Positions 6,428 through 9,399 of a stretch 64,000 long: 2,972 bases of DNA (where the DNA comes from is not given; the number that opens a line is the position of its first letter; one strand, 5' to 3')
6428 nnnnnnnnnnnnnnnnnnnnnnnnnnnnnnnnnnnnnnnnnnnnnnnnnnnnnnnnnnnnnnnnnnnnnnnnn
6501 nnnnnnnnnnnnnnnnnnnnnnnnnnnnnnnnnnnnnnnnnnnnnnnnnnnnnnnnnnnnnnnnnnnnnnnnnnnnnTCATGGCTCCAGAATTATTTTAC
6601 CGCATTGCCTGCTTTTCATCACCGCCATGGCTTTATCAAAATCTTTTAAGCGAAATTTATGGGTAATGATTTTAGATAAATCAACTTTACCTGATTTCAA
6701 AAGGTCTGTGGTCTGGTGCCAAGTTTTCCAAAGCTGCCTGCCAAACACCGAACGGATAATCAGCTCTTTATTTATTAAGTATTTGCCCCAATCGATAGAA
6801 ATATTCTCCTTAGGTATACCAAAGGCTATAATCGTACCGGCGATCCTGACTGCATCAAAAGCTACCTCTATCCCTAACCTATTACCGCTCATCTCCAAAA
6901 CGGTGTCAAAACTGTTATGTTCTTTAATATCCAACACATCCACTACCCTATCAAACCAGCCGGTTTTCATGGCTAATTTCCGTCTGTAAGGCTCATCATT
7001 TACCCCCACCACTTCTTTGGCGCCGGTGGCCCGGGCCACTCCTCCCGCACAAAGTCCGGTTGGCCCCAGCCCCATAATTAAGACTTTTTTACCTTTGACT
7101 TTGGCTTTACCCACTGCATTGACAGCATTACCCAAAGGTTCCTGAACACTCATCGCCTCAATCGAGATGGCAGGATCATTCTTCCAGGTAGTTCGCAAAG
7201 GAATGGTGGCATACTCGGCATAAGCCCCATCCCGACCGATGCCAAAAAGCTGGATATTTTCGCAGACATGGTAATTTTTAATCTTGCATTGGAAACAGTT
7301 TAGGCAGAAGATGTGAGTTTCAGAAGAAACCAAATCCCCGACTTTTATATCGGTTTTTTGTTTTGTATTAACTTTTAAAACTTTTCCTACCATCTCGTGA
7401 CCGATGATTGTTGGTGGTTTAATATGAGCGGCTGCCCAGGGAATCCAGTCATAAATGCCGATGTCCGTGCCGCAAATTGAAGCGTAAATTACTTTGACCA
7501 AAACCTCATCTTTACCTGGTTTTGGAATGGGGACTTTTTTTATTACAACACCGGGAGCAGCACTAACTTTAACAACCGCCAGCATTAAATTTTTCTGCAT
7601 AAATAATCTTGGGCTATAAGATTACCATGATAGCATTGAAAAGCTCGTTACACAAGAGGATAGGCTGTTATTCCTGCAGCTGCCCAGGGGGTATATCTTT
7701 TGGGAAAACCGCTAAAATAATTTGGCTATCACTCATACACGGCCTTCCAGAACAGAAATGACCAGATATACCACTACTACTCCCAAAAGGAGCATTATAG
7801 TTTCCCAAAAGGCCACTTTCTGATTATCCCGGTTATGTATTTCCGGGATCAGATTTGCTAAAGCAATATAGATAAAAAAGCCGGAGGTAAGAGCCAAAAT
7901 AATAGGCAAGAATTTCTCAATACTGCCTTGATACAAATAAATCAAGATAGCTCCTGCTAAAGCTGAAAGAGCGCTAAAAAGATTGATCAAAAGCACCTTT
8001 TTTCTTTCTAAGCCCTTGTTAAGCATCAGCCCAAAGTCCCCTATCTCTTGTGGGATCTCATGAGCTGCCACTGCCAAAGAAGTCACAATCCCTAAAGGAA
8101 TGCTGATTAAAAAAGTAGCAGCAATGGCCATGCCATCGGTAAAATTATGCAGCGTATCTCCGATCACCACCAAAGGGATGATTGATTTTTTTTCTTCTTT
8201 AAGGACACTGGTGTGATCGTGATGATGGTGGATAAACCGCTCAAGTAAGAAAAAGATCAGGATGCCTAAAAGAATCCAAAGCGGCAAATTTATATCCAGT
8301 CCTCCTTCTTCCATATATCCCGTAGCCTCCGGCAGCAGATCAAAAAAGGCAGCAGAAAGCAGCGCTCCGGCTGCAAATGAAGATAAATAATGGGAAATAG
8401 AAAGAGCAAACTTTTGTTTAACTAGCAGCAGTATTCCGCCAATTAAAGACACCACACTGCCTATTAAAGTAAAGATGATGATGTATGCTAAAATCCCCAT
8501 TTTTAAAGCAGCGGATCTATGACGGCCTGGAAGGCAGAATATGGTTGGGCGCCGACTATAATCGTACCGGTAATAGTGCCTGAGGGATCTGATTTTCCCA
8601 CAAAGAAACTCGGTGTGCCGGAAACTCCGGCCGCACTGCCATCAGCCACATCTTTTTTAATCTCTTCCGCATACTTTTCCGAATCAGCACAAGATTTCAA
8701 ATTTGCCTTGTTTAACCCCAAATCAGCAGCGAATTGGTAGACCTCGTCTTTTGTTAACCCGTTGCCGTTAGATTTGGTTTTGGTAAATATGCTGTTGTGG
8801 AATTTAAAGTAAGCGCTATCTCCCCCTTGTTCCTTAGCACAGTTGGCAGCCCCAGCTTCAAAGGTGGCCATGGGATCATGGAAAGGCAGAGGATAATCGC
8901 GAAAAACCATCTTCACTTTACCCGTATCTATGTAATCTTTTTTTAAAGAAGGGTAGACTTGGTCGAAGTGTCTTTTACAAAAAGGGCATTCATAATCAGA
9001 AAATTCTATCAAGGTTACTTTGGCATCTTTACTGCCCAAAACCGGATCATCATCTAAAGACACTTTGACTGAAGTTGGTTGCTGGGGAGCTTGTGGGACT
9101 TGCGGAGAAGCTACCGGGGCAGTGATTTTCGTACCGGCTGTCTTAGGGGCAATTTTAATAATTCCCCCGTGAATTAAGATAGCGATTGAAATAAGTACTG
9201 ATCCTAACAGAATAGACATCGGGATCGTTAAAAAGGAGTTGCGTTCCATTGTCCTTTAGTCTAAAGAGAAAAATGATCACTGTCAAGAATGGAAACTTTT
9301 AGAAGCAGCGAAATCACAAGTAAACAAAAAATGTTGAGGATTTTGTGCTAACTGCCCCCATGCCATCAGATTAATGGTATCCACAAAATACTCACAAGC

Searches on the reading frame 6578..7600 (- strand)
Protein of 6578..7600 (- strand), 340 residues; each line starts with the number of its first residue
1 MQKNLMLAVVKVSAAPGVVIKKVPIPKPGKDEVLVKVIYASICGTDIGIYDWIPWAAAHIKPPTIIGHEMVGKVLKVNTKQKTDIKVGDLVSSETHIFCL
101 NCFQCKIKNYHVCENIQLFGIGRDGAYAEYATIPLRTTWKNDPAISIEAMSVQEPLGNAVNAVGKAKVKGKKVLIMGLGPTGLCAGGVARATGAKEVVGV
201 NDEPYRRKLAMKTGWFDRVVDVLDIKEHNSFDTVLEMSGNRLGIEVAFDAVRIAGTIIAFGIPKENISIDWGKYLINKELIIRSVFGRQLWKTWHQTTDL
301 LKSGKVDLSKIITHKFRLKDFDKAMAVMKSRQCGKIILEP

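Call 5: search_protein_families(library=pfam, proteins=[window:6578-7600:-])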
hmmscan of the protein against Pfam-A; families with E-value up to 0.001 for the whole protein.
window:6578-7600:- (340 aa): 5 families
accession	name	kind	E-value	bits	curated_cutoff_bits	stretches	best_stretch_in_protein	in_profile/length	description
PF08240.17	ADH_N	-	7.4e-24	84.4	23.5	1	29-139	1-100/104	Alcohol dehydrogenase GroES-like domain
PF00107.32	ADH_zinc_N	-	3.8e-16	59.7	31.8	1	180-302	1-128/129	Zinc-binding dehydrogenase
PF16912.11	Glu_dehyd_C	-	7.7e-07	29.2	34.9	1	147-326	7-199/211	Glucose dehydrogenase C-terminus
PF16884.10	ADH_N_2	-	6.2e-05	23.3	31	1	20-95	20-92/108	N-terminal domain of oxidoreductase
PF13602.12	ADH_zinc_N_2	-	0.00036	21.9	27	1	221-338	13-134/134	Zinc-binding dehydrogenase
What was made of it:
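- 6578..7600 (-): tdh, co-oriented with kbl and overlapping it (resident). Pfam ADH_N and ADH_zinc_N (call 5).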

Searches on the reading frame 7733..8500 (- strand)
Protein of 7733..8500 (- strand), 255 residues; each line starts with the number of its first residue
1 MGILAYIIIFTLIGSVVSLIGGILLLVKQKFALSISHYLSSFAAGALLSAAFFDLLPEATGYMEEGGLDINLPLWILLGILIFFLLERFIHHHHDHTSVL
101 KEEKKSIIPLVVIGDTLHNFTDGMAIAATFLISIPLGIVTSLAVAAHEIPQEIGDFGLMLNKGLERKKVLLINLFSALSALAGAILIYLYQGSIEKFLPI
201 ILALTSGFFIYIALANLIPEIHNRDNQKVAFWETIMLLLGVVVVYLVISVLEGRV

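Call 5: search_protein_families(library=pfam, proteins=[window:7733-8500:-])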
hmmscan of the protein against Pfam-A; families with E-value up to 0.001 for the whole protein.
window:7733-8500:- (255 aa): 1 family
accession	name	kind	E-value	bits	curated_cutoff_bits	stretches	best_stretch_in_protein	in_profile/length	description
PF02535.28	Zip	-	5.4e-42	144.6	35.1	2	107-246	177-321/323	ZIP Zinc transporter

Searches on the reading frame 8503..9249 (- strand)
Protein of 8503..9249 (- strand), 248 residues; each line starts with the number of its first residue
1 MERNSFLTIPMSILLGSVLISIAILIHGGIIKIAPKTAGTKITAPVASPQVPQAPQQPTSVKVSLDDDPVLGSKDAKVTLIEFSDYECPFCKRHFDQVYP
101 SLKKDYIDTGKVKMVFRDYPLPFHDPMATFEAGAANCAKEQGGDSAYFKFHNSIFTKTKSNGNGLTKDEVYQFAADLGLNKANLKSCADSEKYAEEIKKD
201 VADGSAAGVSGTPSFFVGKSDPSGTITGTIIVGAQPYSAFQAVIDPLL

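Call 5: search_protein_families(library=pfam, proteins=[window:8503-9249:-])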
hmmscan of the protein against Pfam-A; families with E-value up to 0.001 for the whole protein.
window:8503-9249:- (248 aa): 2 families
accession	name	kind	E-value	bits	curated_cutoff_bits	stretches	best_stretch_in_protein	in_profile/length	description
PF13462.12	Thioredoxin_4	-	2.1e-30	106.5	23.2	1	67-220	4-148/165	Thioredoxin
PF01323.26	DSBA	-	1.9e-16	60.8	25.6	2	148-243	102-189/191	DSBA-like thioredoxin domain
